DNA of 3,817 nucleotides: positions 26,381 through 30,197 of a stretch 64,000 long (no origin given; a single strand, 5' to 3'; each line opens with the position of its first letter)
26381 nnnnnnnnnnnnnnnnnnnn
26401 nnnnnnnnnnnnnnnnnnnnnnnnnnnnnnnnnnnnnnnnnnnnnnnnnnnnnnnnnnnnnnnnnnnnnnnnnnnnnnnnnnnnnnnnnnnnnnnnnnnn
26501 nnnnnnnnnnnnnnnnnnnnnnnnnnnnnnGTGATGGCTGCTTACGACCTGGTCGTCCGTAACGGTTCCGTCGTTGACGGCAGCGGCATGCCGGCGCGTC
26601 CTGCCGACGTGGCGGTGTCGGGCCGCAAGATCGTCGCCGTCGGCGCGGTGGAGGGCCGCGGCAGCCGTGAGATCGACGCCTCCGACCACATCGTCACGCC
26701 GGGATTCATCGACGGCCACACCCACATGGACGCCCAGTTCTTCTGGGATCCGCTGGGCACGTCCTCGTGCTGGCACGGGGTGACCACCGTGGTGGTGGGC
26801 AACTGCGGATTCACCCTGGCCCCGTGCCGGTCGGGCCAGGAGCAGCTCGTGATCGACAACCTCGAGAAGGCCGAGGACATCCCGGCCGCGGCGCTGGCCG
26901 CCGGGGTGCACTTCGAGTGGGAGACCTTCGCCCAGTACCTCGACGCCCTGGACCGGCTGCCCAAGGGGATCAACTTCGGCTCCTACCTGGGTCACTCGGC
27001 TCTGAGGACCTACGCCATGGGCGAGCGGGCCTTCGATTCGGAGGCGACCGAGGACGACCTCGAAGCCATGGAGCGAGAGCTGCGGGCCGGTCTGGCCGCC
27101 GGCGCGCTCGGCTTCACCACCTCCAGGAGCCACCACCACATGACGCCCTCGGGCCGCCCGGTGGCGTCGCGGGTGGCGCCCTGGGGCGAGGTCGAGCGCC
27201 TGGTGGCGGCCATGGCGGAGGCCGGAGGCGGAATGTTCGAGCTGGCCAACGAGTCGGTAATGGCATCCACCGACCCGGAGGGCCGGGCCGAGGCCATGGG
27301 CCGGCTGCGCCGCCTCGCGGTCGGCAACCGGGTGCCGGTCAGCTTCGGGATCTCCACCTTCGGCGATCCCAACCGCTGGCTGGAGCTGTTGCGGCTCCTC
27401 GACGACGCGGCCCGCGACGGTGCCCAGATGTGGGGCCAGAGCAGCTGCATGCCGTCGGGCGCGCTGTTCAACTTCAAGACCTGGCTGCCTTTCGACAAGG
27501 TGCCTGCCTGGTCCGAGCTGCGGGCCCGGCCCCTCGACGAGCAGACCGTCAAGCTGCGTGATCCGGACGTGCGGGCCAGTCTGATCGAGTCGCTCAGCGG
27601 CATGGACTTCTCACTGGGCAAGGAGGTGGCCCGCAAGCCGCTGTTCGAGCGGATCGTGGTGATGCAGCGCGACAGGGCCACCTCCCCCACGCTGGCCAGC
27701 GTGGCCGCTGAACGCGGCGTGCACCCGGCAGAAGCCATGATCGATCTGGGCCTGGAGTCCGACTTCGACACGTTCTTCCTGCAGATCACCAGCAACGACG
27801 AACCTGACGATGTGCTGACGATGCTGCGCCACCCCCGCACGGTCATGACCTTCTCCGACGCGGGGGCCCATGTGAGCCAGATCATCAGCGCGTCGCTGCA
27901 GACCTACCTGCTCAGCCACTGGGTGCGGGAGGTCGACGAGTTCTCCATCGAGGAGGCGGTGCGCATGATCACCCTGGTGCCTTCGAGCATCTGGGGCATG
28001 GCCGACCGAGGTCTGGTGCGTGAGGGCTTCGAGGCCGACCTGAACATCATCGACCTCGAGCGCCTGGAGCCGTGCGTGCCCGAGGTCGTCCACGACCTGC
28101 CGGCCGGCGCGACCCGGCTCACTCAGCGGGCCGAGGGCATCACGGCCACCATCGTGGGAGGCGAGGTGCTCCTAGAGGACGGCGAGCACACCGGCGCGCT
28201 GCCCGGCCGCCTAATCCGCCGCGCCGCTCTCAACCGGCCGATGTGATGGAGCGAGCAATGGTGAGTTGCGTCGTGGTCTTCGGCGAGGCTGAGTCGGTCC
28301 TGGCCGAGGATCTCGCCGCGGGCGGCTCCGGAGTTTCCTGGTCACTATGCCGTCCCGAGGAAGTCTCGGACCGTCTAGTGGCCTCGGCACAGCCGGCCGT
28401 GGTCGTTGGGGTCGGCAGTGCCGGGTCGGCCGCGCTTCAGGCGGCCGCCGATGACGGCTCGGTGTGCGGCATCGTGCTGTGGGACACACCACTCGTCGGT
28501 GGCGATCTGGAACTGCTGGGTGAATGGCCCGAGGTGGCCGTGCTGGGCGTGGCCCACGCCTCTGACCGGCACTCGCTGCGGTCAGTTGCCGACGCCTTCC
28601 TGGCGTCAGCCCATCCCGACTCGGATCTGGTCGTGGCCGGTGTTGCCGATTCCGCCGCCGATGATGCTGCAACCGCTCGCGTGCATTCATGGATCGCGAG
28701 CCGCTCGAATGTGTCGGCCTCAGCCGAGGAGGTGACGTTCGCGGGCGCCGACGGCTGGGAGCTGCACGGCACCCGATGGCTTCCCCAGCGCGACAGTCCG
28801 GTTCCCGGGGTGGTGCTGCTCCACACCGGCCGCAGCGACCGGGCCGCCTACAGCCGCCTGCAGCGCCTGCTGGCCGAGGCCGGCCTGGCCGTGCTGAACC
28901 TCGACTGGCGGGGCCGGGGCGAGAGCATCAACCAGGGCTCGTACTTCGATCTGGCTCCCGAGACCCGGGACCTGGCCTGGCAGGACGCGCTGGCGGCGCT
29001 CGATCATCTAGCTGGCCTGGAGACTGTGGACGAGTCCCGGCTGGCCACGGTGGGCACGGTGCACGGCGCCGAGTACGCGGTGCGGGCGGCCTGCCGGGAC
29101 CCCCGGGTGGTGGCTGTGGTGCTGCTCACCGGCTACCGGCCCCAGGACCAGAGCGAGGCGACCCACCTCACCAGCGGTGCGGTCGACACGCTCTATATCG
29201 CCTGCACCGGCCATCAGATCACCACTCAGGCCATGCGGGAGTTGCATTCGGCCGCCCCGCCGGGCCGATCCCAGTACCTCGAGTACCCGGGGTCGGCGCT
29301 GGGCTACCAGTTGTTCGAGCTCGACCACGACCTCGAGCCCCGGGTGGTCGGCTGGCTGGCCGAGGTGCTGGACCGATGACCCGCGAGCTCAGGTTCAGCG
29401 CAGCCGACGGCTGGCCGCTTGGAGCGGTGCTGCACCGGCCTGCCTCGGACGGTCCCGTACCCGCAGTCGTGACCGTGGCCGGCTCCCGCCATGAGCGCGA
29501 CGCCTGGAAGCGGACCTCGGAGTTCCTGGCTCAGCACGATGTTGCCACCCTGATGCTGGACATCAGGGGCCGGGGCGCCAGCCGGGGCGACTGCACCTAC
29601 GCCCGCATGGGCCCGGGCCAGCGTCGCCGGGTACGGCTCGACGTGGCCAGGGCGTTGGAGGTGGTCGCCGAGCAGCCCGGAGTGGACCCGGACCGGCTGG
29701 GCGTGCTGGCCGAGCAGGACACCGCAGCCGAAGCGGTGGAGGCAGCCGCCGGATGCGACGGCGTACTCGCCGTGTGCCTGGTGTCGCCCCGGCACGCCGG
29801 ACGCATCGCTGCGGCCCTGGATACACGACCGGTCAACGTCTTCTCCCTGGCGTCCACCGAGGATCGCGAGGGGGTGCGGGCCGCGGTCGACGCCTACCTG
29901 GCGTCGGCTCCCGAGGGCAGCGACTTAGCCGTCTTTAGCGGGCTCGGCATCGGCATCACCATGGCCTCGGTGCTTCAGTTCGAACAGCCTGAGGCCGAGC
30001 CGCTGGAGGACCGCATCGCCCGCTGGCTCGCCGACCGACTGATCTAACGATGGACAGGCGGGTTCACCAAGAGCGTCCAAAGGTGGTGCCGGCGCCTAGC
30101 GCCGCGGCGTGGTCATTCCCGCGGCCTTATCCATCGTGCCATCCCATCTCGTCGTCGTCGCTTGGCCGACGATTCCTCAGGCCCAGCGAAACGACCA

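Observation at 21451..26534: LIV-type ABC importer reduced to two giant polypeptides, one of them an MFS-LivF chimera (locus 1)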

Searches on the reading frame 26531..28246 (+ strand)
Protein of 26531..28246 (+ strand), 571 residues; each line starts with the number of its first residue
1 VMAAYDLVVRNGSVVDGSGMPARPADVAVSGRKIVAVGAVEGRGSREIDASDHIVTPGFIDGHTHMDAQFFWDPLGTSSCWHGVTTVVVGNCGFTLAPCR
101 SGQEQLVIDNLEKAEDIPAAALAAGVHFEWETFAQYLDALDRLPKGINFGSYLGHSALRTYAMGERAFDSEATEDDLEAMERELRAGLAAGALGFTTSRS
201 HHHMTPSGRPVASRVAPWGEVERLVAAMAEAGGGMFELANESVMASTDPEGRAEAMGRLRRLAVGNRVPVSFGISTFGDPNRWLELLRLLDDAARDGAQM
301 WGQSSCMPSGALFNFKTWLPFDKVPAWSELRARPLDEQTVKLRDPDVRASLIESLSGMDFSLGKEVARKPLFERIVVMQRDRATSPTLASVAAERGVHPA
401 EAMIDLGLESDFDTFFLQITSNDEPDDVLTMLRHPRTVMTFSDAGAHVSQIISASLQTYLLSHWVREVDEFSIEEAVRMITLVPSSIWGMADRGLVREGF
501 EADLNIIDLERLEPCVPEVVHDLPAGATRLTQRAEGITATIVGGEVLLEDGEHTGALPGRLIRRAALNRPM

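Call 7: search_protein_families(library=pfam, proteins=[window:26531-28246:+], max_evalue=0.01)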
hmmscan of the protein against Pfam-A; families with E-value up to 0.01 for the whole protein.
window:26531-28246:+ (571 aa): 2 families
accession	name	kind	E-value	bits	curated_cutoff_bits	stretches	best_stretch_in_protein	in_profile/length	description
PF07969.17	Amidohydro_3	-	2.1e-34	120.3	29.7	1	46-547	1-471/472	Amidohydrolase family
PF01979.26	Amidohydro_1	-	2.1e-12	47.4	25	1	438-546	245-344/345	Amidohydrolase family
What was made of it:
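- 26531..28246 (+): Amidohydrolase (Amidohydro_3) whose start overlaps the stop of the LivH-M-G gene. Probable cytoplasmic enzyme acting on the imported compound. Pfam 2.1e-34 (call 7).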

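Call 8: search_protein_families(library=ncbifam, proteins=[window:26531-28246:+], max_evalue=0.001)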
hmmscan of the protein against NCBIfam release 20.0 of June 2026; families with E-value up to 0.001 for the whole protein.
window:26531-28246:+ (571 aa): 50 families (the best 25 are shown)
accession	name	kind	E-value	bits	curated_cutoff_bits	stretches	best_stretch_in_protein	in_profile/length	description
NF006560.0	PRK09061.1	subfamily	6e-26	90.8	340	2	2-68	23-89/517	amidohydrolase family protein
NF006689.0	PRK09237.1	equivalog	9.2e-16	57.4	371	1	4-91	2-94/383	amidohydrolase/deacetylase family metallohydrolase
NF006559.0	PRK09060.1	equivalog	2.4e-14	52.5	482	2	469-563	342-437/444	dihydroorotase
NF004839.0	PRK06189.1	equivalog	2.7e-14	52.7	631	2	4-68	2-65/451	allantoinase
TIGR01178.1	ade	equivalog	3.1e-14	52.4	472.5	1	6-88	1-82/552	adenine deaminase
NF009941.0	PRK13404.1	subfamily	1.6e-13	50.2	647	1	3-68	2-65/478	dihydropyrimidinase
TIGR03178.1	allantoinase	equivalog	1.8e-11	43.6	357.85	1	6-67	1-61/441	allantoinase AllB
NF006056.0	PRK08204.1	subfamily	2.7e-11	42.9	391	1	8-66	6-67/449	hypothetical protein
TIGR00857.1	pyrC_multi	subfamily_domain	7.8e-11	41.6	279.05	1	25-66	6-48/412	dihydroorotase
TIGR02033.1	D-hydantoinase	equivalog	2.9e-10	39.7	393.25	1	8-70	2-64/454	dihydropyrimidinase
NF006252.0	PRK08393.1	equivalog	3e-10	39.7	617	1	7-68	3-65/424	N-ethylammeline chlorohydrolase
NF002668.0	PRK02382.1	equivalog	3.4e-10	39.2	452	1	8-88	7-84/436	dihydroorotase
NF011990.0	PRK15446.2-6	subfamily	3.6e-10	39.1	233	1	466-520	321-376/390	alpha-D-ribose 1-methylphosphonate 5-triphosphate diphosphatase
TIGR03583.1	EF_0837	hypoth_equivalog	5.6e-10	38.8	432.15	1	5-93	1-89/365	amidohydrolase/deacetylase family metallohydrolase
NF005751.0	PRK07575.1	equivalog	7.5e-10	37.8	529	1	471-559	342-431/440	dihydroorotase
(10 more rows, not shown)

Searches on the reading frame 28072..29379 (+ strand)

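Call 12: search_protein_families(library=pfam, proteins=[window:28072-29379:+], max_evalue=0.001)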
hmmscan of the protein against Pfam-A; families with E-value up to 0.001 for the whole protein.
window:28072-29379:+ (435 aa): 4 families
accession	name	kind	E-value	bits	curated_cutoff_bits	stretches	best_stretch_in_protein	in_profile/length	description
PF06500.17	FrsA-like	-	8.4e-07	28.5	22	1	151-352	100-296/414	Esterase FrsA-like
PF12146.15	Hydrolase_4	-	6.5e-06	26.1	27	1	247-352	7-107/239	Serine aminopeptidase, S33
PF05448.18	AXE1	-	0.00013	21.3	21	0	218-350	56-204/321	Acetyl xylan esterase (AXE1)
PF01738.24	DLH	-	0.00032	20.8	21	1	240-368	10-143/217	Dienelactone hydrolase family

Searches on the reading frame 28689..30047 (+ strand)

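Call 12: search_protein_families(library=pfam, proteins=[window:28689-30047:+], max_evalue=0.001)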
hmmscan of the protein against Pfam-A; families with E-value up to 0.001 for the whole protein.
window:28689-30047:+ (452 aa): 2 families
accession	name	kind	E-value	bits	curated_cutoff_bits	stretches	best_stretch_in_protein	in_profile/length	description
PF05448.18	AXE1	-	2.3e-06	27.1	21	1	233-356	58-197/321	Acetyl xylan esterase (AXE1)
PF06500.17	FrsA-like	-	1.9e-05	24.1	22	1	231-298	168-236/414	Esterase FrsA-like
